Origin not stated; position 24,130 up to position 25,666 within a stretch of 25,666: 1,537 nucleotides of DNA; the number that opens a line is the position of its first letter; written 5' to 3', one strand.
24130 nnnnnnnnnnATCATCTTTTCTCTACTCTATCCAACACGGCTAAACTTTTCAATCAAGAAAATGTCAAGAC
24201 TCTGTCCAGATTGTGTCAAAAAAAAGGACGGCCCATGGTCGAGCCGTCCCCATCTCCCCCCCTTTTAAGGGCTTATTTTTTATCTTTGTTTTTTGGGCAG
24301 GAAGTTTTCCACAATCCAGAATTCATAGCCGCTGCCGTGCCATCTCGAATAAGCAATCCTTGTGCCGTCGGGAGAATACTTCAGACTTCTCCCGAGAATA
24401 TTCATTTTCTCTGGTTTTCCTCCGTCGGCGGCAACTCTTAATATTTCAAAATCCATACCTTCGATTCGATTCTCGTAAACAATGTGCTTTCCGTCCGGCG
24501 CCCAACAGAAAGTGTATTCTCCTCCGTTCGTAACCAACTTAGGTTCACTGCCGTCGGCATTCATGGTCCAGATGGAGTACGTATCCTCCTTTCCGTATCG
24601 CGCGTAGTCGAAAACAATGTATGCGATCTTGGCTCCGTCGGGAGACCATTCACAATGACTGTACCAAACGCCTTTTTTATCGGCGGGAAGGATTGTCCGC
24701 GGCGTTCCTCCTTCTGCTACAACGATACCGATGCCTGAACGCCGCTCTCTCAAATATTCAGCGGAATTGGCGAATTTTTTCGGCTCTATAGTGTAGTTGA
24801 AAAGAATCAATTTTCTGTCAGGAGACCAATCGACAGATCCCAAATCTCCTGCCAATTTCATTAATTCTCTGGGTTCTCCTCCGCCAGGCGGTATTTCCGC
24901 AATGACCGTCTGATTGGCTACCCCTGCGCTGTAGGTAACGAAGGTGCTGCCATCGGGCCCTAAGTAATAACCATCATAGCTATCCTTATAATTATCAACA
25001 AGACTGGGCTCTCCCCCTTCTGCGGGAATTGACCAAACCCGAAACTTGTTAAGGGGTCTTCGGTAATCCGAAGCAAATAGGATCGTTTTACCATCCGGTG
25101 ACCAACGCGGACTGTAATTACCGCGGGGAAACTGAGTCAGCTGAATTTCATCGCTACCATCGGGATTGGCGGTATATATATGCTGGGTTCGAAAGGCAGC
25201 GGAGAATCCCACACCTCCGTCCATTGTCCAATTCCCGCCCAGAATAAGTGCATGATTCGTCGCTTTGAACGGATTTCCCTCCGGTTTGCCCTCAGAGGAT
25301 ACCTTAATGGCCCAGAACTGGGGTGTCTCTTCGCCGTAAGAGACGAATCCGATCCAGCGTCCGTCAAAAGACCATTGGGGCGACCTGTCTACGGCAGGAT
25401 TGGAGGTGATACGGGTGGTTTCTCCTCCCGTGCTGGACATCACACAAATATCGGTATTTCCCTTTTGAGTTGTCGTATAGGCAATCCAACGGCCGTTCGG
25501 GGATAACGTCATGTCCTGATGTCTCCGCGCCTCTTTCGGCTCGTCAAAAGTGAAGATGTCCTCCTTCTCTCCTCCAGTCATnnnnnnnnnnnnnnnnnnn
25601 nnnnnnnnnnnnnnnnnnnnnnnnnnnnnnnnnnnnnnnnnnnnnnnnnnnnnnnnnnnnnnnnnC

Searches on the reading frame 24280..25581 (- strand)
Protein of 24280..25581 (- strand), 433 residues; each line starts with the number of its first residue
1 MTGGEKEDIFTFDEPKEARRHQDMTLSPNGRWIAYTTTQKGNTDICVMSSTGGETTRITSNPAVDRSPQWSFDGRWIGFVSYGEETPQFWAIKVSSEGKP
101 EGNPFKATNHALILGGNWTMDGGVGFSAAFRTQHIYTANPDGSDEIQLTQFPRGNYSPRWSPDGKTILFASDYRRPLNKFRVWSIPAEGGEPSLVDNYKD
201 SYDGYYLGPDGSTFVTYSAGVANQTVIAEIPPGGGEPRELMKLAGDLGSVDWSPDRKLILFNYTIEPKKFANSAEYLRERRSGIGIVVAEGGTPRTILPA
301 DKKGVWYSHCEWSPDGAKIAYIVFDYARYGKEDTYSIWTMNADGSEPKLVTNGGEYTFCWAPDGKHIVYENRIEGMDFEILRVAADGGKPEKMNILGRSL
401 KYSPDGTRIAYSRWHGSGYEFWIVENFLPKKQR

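Call 4: search_protein_families(library=pfam, proteins=[window:24280-25581:-])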
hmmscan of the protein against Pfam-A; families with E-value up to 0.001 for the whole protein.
window:24280-25581:- (433 aa): 5 families
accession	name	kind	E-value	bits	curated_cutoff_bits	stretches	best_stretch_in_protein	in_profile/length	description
PF07676.18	PD40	-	1.9e-27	95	20.9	2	147-172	3-28/38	WD40-like Beta Propeller Repeat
PF25174.1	Beta-prop_THOC3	-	1.9e-07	30.8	305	0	331-416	67-151/272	THOC3 beta-propeller domain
PF25460.1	Beta-prop_Aladin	-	1.1e-06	28.4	171.1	0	105-185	105-182/340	Aladin seven-bladed propeller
PF00930.27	DPPIV_N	-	1.3e-06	27.8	22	0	18-61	42-81/354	Dipeptidyl peptidase IV (DPP IV) N-terminal region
PF00400.38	WD40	-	3.4e-05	24.7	27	0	247-259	14-26/39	WD domain, G-beta repeat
